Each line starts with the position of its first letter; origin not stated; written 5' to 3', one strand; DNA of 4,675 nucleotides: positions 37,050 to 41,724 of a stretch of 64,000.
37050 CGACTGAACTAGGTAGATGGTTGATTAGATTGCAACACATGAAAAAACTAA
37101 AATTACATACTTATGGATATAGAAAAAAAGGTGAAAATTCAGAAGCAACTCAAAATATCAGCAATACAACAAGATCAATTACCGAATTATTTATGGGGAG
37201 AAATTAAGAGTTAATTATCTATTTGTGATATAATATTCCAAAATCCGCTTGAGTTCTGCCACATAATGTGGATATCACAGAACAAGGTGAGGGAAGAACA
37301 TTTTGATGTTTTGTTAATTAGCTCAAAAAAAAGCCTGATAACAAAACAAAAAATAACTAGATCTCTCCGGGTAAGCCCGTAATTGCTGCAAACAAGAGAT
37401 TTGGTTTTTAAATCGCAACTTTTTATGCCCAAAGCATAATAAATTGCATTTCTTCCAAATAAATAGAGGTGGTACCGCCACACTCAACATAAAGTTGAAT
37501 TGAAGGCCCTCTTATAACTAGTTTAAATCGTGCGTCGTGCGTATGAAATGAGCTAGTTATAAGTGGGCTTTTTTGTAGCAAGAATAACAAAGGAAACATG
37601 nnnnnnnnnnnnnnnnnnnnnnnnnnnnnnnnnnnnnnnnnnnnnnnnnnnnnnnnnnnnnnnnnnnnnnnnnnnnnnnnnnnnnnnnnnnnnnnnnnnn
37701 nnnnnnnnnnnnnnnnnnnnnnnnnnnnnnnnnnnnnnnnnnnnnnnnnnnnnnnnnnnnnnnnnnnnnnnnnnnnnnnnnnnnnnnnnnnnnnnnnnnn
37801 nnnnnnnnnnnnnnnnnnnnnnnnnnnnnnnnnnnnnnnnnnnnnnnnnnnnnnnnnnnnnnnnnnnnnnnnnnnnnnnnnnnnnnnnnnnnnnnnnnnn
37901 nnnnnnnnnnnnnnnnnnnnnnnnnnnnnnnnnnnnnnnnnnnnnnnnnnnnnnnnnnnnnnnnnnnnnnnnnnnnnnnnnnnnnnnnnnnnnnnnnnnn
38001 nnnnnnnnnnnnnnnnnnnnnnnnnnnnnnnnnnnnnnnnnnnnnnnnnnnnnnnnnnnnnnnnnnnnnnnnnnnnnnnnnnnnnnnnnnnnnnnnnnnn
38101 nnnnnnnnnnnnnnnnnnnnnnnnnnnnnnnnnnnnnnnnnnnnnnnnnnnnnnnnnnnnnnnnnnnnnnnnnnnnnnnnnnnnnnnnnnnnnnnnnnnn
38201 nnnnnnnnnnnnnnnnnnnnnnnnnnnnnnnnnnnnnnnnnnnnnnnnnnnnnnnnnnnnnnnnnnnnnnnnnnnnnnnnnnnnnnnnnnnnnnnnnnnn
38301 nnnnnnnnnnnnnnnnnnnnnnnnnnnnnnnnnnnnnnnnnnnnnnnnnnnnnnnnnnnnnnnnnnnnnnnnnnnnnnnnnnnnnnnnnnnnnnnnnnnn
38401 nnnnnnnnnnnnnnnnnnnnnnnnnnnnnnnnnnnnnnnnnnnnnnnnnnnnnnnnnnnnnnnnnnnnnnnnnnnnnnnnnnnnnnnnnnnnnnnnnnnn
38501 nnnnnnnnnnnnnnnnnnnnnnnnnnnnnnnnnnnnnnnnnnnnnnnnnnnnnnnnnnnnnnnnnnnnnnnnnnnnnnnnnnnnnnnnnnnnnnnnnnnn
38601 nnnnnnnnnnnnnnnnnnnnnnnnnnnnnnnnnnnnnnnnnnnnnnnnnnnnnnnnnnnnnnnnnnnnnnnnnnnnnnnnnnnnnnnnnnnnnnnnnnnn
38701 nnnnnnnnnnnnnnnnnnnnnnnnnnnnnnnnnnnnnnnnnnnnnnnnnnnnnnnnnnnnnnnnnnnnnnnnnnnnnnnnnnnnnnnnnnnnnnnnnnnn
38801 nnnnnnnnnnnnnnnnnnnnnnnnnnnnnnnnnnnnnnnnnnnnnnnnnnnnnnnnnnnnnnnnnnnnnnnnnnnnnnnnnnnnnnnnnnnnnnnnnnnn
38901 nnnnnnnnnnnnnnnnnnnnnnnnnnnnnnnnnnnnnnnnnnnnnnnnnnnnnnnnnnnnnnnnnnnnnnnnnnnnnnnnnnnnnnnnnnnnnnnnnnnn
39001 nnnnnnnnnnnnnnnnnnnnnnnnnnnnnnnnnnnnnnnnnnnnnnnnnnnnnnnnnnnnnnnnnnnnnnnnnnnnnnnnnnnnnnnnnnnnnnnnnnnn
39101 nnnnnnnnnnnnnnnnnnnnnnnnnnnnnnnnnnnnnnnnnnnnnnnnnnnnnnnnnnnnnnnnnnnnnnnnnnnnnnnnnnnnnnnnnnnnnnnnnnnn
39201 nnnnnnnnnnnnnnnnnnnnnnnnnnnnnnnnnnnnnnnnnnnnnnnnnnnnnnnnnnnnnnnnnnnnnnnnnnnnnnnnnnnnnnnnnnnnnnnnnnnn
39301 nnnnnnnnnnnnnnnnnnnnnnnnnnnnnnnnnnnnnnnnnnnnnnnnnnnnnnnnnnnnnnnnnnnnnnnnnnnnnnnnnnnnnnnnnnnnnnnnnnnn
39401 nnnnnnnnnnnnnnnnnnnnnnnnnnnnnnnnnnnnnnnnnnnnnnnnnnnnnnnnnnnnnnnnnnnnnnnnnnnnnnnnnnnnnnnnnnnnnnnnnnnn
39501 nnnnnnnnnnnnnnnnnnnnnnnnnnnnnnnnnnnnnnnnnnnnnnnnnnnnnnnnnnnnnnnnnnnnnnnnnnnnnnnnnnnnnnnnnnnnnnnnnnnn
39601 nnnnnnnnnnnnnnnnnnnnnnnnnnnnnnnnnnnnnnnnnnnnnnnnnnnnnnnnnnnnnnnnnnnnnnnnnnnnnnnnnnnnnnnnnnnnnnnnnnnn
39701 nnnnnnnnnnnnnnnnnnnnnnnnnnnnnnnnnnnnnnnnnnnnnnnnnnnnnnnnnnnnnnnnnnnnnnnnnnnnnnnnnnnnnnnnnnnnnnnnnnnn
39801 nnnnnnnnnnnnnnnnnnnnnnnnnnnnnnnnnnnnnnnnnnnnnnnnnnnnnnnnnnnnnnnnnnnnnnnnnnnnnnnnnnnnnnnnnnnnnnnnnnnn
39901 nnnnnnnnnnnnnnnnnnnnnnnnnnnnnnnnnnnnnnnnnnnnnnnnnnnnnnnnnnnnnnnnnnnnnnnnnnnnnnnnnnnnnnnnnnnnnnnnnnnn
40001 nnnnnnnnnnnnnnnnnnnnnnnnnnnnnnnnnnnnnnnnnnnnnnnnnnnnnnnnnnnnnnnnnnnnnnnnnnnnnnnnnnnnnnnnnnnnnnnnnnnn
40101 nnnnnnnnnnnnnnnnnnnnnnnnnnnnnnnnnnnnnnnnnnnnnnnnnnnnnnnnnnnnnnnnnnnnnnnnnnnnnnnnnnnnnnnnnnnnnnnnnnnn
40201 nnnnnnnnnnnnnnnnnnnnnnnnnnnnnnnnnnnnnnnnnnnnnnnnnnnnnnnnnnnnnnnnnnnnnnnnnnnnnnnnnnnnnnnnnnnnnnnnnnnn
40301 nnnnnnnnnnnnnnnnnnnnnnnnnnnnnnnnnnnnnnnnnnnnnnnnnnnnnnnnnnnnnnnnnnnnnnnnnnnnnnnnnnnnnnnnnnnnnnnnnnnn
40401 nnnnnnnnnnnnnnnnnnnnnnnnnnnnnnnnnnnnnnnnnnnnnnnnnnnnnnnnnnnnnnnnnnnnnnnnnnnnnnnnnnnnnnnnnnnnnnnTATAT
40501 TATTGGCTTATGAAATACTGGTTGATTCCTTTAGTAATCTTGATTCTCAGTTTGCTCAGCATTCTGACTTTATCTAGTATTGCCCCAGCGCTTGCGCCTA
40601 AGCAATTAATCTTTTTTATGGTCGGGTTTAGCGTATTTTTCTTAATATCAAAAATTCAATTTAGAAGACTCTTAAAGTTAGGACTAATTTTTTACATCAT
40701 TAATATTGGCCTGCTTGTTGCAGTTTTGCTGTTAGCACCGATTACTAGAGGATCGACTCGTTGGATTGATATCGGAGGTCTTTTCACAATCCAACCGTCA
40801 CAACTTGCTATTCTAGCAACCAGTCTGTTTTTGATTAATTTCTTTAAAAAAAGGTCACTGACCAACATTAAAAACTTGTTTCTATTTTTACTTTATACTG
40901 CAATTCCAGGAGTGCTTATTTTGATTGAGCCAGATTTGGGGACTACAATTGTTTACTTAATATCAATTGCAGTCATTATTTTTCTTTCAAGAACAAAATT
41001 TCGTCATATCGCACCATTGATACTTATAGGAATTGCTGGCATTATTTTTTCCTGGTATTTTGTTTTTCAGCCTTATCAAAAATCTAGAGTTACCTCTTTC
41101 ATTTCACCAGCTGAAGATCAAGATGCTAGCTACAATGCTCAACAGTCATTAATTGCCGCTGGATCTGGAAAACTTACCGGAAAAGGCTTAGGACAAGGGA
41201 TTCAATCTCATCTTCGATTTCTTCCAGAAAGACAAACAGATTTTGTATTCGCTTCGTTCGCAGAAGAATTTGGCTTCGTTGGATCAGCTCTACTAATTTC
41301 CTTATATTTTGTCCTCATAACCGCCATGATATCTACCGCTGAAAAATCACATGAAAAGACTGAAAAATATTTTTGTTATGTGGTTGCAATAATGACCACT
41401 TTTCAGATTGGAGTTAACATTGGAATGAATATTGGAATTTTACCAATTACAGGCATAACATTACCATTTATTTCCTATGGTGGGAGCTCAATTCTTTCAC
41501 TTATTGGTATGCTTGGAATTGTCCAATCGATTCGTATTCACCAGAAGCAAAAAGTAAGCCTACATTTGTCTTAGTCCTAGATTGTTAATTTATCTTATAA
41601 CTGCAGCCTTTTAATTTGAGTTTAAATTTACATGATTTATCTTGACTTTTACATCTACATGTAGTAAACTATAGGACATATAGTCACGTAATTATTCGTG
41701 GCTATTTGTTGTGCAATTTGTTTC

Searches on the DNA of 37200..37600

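Call 81: search_rna_families(source=window, start=37200, end=37600, threshold=evalue, max_evalue=1)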
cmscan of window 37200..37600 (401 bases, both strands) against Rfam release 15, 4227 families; matches with E-value up to 1: 4.
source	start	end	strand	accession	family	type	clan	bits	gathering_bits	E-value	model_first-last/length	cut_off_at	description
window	37281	37514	+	RF00230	T-box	Cis-reg; leader;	-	24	93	0.0018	1-219/219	no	T-box leader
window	37500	37574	+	RF04228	MIR6140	Gene; miRNA;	-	19.8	140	0.32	1-165/165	no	MIR6140 microRNA precursor family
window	37458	37572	-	RF02274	AniS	Gene;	-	18.4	50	0.97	1-106/106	no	AniS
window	37502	37572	+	RF04223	MIR2619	Gene; miRNA;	-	18.3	113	0.052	1-202/202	no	MIR2619 microRNA precursor family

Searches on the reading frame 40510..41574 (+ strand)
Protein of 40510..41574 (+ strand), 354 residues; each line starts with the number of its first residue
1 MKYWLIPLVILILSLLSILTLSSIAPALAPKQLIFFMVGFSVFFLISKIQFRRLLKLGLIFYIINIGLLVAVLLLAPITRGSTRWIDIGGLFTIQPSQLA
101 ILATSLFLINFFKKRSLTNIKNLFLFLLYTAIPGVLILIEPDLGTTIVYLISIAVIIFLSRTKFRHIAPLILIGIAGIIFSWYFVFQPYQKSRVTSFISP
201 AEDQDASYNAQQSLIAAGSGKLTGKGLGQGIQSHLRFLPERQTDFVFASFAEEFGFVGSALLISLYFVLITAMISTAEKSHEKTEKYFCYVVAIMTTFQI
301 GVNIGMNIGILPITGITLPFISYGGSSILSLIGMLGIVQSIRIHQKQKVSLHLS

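Call 10: search_protein_families(library=pfam, proteins=[window:40510-41574:+], max_evalue=0.01)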
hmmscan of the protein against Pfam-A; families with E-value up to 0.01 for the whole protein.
window:40510-41574:+ (354 aa): 1 family
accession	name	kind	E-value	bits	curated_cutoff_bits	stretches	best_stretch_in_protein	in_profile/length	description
PF01098.24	FTSW_RODA_SPOVE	-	1.2e-85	288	26.4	1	10-346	17-355/356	Cell cycle protein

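Call 11: search_protein_families(library=padloc, proteins=[window:40510-41574:+], max_evalue=0.001)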
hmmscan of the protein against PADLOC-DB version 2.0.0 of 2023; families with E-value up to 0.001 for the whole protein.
window:40510-41574:+ (354 aa): 0 families
